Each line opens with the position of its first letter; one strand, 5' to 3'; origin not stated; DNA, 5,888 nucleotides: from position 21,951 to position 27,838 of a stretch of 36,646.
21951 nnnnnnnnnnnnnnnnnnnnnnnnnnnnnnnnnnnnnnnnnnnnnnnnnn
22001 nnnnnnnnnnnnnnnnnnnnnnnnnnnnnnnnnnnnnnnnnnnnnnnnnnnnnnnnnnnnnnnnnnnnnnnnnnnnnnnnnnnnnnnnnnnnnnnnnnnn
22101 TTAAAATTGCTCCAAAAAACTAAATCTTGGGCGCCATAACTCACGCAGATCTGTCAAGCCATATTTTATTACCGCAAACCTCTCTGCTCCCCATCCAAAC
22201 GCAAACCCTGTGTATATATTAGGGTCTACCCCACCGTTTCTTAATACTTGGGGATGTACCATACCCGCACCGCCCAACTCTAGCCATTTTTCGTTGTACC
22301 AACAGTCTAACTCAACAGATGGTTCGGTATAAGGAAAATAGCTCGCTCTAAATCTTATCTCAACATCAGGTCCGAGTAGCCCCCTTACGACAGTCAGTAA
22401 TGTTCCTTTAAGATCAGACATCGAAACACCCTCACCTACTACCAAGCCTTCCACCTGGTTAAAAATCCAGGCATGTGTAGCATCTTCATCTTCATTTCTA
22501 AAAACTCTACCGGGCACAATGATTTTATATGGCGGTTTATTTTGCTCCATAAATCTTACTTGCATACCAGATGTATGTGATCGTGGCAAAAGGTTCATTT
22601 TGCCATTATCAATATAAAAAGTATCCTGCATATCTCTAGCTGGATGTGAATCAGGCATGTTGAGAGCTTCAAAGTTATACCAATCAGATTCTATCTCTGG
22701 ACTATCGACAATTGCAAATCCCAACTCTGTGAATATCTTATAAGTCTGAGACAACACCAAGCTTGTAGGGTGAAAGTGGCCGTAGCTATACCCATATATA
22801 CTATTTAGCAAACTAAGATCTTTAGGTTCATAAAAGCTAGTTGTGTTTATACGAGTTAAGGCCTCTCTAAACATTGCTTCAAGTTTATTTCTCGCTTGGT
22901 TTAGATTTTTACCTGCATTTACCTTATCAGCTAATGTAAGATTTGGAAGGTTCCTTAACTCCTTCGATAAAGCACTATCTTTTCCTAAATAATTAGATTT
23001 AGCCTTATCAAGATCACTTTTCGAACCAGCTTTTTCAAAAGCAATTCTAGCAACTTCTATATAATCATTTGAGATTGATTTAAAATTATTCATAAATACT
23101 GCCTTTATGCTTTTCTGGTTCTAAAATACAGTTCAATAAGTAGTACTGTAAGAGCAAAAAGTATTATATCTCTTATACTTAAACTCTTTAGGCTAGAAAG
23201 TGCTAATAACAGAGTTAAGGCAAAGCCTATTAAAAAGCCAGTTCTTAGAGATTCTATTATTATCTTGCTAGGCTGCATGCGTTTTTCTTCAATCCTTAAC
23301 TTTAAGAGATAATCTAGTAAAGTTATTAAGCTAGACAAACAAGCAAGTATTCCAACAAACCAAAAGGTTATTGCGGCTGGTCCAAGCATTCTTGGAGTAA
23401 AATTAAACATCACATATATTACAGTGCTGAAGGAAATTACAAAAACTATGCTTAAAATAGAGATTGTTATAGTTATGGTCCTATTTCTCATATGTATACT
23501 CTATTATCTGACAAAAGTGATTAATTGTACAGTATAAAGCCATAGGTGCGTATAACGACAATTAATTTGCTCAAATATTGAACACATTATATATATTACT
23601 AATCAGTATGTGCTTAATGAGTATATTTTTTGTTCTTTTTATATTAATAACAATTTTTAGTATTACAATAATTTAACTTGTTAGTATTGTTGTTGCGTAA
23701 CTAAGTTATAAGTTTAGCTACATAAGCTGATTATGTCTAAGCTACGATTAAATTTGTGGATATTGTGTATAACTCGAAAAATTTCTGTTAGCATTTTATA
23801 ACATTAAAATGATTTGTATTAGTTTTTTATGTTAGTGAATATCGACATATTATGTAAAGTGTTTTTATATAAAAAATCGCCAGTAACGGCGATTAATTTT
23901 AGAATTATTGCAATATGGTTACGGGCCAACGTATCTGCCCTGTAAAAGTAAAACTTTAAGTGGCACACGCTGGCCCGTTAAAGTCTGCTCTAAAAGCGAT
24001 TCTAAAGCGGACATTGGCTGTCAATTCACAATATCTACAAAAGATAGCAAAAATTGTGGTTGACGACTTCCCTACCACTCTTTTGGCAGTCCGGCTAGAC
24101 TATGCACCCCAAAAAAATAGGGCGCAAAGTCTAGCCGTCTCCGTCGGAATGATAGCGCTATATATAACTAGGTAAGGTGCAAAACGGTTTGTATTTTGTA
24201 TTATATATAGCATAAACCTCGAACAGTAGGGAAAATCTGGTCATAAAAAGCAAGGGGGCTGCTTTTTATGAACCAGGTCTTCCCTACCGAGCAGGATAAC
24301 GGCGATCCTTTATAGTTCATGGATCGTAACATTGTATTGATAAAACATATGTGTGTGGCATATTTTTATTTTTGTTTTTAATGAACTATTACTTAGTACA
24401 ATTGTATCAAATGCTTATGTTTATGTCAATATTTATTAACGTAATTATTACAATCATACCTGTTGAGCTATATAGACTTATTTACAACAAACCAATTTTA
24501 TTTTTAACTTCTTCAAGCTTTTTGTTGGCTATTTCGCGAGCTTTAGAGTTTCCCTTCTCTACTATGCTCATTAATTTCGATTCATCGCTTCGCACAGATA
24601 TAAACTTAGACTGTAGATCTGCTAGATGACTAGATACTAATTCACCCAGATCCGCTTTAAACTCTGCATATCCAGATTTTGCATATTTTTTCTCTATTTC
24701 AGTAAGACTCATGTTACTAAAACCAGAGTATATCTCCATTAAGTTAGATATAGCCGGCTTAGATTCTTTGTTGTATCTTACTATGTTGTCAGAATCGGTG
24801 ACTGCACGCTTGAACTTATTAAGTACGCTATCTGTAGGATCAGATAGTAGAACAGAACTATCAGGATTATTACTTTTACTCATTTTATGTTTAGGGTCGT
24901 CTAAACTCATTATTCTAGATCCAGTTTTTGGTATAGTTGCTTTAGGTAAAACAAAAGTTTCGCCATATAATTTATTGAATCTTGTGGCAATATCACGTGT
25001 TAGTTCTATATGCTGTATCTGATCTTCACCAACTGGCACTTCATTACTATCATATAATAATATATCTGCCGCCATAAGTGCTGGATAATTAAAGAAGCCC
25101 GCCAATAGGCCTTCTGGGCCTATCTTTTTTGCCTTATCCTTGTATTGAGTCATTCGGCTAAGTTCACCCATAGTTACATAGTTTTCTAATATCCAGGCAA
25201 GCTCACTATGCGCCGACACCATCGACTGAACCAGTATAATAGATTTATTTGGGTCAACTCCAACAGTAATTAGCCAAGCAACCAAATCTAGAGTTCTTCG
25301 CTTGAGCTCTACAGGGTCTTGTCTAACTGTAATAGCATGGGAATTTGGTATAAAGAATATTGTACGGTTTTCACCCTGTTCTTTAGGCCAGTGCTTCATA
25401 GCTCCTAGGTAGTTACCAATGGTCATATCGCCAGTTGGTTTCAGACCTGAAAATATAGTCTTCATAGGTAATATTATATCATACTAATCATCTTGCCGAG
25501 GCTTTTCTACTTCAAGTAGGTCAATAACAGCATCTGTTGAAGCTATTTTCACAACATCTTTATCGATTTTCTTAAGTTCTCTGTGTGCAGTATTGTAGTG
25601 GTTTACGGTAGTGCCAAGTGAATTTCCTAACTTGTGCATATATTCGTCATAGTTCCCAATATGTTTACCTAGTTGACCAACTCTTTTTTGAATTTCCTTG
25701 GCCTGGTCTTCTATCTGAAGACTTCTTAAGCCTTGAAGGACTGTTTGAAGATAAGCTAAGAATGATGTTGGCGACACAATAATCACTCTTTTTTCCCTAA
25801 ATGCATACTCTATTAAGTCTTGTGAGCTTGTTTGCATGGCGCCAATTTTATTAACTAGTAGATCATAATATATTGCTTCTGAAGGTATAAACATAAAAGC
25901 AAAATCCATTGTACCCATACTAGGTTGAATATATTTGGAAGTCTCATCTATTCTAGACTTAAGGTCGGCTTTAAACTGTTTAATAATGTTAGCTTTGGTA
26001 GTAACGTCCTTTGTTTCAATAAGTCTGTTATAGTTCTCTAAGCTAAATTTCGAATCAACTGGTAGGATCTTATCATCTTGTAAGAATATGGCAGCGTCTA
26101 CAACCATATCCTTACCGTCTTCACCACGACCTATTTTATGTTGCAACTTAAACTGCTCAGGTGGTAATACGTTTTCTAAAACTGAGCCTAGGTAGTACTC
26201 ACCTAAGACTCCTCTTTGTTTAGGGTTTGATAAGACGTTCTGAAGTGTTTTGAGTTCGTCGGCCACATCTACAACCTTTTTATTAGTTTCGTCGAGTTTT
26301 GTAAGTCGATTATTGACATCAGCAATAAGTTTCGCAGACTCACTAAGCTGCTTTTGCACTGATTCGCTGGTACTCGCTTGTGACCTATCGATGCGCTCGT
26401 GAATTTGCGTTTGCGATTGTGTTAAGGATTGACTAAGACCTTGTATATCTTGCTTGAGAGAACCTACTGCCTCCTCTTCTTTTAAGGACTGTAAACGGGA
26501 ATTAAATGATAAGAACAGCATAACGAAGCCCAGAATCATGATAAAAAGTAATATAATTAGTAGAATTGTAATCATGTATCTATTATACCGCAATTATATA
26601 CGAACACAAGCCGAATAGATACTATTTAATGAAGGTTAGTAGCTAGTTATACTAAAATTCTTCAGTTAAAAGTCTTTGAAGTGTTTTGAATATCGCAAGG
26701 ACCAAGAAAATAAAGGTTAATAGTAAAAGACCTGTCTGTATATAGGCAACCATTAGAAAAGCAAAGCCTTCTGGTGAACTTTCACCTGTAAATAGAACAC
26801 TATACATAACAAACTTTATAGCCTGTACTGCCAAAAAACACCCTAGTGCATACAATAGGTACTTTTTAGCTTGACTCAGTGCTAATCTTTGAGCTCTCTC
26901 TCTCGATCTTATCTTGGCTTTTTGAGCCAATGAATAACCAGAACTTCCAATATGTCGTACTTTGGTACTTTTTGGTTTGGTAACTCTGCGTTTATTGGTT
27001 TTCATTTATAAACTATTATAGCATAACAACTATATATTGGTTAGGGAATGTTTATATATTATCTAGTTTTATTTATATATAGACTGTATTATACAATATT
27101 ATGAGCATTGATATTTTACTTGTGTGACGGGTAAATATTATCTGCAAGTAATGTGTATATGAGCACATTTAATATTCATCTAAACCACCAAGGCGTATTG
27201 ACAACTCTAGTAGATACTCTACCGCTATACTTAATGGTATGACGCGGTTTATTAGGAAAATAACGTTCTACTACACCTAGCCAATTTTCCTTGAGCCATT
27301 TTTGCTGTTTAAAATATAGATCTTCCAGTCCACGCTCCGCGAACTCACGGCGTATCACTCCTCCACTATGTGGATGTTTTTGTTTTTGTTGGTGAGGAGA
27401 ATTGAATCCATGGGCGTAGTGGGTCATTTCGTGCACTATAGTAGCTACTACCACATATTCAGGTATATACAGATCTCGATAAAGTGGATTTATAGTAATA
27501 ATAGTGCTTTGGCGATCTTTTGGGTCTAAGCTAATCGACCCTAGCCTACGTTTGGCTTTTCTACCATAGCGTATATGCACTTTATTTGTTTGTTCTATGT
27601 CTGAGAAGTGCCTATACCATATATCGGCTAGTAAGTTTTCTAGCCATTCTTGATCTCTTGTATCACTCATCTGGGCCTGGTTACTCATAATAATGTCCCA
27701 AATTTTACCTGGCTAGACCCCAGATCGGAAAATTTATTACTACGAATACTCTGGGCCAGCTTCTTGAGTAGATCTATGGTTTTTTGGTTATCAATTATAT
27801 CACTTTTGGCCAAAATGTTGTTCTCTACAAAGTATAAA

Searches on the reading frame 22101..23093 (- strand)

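Call 18: search_protein_families(library=pfam, proteins=[window:22101-23093:-], max_evalue=0.001)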
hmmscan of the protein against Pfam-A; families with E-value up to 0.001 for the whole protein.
window:22101-23093:- (330 aa): 2 families
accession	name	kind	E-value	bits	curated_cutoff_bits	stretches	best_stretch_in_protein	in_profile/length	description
PF01409.25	tRNA-synt_2d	-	7.4e-88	294.6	19.8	1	103-330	12-246/246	tRNA synthetases class II core domain (F)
PF02912.23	Phe_tRNA-synt_N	-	1.1e-10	41.8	22.3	1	24-83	2-61/69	Aminoacyl tRNA synthetase class II, N-terminal domain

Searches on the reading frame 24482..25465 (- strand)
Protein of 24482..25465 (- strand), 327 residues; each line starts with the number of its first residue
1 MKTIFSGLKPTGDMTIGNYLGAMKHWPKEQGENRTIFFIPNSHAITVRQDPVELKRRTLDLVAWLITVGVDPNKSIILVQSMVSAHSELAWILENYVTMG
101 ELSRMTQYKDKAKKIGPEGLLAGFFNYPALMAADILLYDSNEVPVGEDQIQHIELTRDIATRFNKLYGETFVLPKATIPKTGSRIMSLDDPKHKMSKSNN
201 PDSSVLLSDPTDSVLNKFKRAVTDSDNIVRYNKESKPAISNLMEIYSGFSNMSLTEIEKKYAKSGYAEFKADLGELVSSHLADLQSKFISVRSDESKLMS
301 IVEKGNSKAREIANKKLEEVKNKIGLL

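Call 18: search_protein_families(library=pfam, proteins=[window:24482-25465:-], max_evalue=0.001)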
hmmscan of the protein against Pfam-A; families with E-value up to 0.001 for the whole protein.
window:24482-25465:- (327 aa): 1 family
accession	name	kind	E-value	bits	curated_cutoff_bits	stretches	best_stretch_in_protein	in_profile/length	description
PF00579.31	tRNA-synt_1b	-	2.1e-64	218.1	21.1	1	3-281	7-291/292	tRNA synthetases class I (W and Y)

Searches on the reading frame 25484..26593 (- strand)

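Call 19: search_protein_families(library=pfam, proteins=[window:25484-26593:-], max_evalue=0.001)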
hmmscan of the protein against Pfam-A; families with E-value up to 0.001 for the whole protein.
window:25484-26593:- (369 aa): 1 family
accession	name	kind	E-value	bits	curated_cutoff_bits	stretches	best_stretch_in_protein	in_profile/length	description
PF02646.22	RmuC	-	1.1e-59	202.4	26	1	62-346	4-273/291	RmuC family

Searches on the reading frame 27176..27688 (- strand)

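Call 19: search_protein_families(library=pfam, proteins=[window:27176-27688:-], max_evalue=0.001)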
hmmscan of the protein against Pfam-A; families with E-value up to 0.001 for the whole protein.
window:27176-27688:- (170 aa): 1 family
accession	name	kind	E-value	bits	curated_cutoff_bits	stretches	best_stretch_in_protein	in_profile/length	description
PF10263.15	SprT-like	-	0.00041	20.6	25.6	1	28-103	12-82/108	SprT-like family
